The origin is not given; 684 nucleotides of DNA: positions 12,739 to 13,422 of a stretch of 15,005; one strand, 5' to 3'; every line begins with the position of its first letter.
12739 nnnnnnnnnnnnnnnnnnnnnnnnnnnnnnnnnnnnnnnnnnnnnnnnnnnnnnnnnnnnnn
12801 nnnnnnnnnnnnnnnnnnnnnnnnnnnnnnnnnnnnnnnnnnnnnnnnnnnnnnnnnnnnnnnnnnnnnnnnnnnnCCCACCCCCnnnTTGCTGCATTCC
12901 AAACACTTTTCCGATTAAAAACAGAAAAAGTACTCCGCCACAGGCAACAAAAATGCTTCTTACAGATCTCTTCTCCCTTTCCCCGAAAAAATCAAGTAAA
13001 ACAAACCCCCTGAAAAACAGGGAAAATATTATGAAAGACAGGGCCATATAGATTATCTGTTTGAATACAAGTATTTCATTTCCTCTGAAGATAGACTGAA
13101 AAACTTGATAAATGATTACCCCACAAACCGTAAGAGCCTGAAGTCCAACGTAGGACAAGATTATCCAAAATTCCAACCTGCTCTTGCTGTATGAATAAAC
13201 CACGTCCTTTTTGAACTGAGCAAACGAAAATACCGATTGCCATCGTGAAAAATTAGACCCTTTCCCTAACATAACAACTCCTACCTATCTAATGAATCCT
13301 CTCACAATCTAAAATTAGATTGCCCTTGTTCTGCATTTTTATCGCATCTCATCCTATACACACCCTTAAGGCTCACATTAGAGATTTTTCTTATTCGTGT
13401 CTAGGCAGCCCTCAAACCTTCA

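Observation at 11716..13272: A 519-codon continuous reading frame (membrane domain + 6 ANK repeats + unknown C-terminal domain) broken only by two in-frame TAG codons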

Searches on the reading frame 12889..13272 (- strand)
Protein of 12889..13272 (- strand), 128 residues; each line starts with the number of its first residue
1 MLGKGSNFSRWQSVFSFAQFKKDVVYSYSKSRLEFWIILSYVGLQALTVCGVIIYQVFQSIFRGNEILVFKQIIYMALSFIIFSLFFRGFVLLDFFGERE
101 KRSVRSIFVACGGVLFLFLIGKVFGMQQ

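Call 6: search_protein_families(library=pfam, max_evalue=0.1, proteins=[window:12889-13272:-])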
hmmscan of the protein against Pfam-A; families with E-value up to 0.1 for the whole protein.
seq(128 aa): 1 family
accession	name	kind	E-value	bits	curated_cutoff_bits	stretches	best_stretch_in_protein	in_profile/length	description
PF11137.13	DUF2909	-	0.03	14.6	31.4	1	70-108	1-38/60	Protein of unknown function (DUF2909)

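Call 21: find_encoding_contigs(protein=P0122, flank=3000, max_places=10)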
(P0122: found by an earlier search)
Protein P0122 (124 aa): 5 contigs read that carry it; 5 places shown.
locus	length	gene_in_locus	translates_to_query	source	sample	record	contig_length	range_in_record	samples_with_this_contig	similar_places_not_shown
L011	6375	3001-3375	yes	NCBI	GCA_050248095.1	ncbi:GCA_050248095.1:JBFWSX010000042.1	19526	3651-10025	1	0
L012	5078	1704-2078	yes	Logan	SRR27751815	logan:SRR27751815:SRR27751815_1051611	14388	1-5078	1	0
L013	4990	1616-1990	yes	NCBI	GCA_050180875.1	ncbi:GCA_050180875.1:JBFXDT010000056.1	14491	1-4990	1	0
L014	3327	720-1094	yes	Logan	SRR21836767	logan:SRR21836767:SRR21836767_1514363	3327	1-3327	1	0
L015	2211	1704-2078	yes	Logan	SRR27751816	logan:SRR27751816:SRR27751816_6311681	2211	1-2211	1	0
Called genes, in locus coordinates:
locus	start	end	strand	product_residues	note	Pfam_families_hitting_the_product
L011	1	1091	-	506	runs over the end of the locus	-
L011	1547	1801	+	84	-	-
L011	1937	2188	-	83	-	PF00216:Bac_DNA_binding, PF18291:HU-HIG (weak)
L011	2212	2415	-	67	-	-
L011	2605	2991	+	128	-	-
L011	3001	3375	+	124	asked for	PF12796:Ank_2, PF13606:Ank_3 (faint), PF13637:Ank_4, PF13857:Ank_5 (weak), PF00023:Ank (weak)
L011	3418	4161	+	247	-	-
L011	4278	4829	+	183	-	-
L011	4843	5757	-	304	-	-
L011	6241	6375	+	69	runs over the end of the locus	-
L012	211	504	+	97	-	-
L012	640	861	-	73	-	PF00216:Bac_DNA_binding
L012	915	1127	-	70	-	-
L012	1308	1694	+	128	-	-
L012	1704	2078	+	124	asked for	PF12796:Ank_2, PF13606:Ank_3 (faint), PF13637:Ank_4, PF13857:Ank_5 (weak), PF00023:Ank (weak)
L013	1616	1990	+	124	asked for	PF12796:Ank_2, PF13606:Ank_3 (faint), PF13637:Ank_4, PF13857:Ank_5 (weak), PF00023:Ank (weak)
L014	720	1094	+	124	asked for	PF12796:Ank_2, PF13606:Ank_3 (faint), PF13637:Ank_4, PF13857:Ank_5 (weak), PF00023:Ank (weak)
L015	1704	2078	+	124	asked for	PF12796:Ank_2, PF13606:Ank_3 (faint), PF13637:Ank_4, PF13857:Ank_5 (weak), PF00023:Ank (weak)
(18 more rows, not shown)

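Call 25: find_encoding_contigs(protein=P0137, flank=4000, max_places=4)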
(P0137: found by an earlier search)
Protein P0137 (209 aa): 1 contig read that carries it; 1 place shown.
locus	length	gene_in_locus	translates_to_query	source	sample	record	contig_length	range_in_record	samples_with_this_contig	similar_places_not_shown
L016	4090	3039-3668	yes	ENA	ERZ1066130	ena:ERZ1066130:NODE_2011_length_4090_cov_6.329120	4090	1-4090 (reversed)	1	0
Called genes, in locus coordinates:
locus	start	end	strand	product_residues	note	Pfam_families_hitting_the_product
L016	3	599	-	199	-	?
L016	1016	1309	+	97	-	-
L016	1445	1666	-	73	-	PF00216:Bac_DNA_binding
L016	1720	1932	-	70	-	-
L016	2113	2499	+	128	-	-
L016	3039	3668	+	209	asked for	-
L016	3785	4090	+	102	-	?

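Call 26: find_encoding_contigs(protein=P0123, flank=4000, max_places=3)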
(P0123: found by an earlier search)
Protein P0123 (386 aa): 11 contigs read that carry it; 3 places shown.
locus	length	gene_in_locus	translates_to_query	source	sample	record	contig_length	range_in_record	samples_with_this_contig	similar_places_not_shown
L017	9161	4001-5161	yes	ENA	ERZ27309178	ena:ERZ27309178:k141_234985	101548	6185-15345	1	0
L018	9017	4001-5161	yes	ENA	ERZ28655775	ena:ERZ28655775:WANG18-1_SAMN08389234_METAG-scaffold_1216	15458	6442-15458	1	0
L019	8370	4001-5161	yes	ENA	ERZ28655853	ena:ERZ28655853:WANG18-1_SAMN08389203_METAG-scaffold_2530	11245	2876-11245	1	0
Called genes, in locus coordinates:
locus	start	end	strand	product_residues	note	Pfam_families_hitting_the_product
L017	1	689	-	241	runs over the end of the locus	-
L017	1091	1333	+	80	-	-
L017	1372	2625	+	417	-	-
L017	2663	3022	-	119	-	PF18291:HU-HIG, PF00216:Bac_DNA_binding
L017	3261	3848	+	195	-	-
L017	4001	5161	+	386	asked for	PF00023:Ank (faint), PF12796:Ank_2, PF13606:Ank_3 (faint), PF13637:Ank_4, PF13857:Ank_5 (weak), PF12796:Ank_2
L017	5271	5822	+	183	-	-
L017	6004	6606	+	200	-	-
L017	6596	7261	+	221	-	-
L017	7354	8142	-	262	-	PF01209:Ubie_methyltran, PF13489:Methyltransf_23, PF13847:Methyltransf_31, PF08241:Methyltransf_11, PF08242:Methyltransf_12, PF13649:Methyltransf_25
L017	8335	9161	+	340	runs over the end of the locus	PF05050:Methyltransf_21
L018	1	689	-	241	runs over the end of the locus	-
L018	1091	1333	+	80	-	-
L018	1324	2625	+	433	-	-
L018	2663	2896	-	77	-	PF00216:Bac_DNA_binding, PF18291:HU-HIG (weak)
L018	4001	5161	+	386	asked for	PF00023:Ank (faint), PF12796:Ank_2, PF13606:Ank_3 (faint), PF13637:Ank_4, PF13857:Ank_5 (weak), PF12796:Ank_2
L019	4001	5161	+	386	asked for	PF00023:Ank (faint), PF12796:Ank_2, PF13606:Ank_3 (faint), PF13637:Ank_4, PF13857:Ank_5 (weak), PF12796:Ank_2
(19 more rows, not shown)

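Call 27: find_encoding_contigs(protein=P0126, flank=3000, max_places=2)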
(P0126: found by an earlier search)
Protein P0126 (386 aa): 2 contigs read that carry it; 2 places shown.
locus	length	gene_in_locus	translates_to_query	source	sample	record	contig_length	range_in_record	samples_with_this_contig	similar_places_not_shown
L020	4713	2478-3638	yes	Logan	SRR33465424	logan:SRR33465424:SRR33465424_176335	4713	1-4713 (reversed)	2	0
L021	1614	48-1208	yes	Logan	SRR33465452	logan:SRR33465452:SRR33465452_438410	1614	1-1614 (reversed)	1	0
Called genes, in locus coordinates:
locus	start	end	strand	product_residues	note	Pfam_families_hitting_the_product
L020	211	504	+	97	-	-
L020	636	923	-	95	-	PF18291:HU-HIG, PF00216:Bac_DNA_binding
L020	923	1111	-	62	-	-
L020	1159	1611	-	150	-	-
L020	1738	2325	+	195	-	-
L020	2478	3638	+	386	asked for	PF12796:Ank_2, PF13606:Ank_3 (faint), PF13637:Ank_4, PF13857:Ank_5 (weak), PF00023:Ank (weak), PF12796:Ank_2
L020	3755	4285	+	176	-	-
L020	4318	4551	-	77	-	-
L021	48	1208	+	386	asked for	PF12796:Ank_2, PF13606:Ank_3 (faint), PF13637:Ank_4, PF13857:Ank_5 (weak), PF00023:Ank (weak), PF12796:Ank_2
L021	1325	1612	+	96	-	?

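Call 68: find_encoding_contigs(protein=P0128, flank=1500, max_places=1)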
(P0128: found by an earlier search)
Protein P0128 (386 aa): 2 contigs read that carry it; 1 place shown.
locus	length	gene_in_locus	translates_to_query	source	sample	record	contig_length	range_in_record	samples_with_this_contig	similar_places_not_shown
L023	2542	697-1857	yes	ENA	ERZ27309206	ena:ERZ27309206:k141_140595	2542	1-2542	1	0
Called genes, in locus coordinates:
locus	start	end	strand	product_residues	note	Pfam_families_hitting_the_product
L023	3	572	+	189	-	?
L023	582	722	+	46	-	-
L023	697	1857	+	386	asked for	PF12796:Ank_2, PF13606:Ank_3 (faint), PF13637:Ank_4, PF13857:Ank_5 (weak), PF00023:Ank (weak), PF12796:Ank_2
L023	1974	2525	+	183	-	-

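Call 69: find_encoding_contigs(protein=P0124, flank=1500, max_places=1)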
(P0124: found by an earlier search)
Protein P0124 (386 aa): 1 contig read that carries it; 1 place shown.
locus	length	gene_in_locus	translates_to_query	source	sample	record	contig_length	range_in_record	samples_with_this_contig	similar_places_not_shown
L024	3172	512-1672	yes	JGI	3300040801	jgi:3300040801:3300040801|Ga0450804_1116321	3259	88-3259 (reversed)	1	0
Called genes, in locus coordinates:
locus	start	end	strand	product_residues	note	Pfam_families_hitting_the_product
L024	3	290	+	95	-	?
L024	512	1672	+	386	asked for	PF12796:Ank_2, PF13606:Ank_3 (faint), PF13637:Ank_4, PF13857:Ank_5 (weak), PF00023:Ank (weak), PF12796:Ank_2, PF13637:Ank_4 (weak)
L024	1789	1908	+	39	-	-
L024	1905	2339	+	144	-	-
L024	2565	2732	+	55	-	-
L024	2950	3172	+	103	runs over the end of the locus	?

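Call 72: find_homologous_proteins(query=window:12889-13272:-, max_evalue=0.01)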
Query seq(128 aa) (128 aa): 3 proteins with E <= 0.01 among 10 candidates.
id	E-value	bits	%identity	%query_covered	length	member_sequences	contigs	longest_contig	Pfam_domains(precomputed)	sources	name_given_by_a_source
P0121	2.5e-73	262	100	100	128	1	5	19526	-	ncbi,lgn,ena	ncbi:MAG: hypothetical protein AB7H48_05090 [Parachlamydiales bacterium]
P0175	1.5e-62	227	87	100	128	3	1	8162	-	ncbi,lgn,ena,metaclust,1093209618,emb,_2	metaclust:\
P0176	1.0e-44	170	65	99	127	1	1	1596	-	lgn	-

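Call 73: find_encoding_contigs(protein=P0176, flank=2000, max_places=2)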
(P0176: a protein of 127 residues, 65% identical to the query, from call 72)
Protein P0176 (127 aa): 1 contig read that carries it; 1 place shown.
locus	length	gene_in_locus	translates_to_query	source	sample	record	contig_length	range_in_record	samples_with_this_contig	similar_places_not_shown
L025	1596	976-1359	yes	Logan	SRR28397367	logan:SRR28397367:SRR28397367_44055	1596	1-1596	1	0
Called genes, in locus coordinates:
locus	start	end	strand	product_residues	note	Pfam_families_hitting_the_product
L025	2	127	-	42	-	?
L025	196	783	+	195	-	-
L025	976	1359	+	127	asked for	-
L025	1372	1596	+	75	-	?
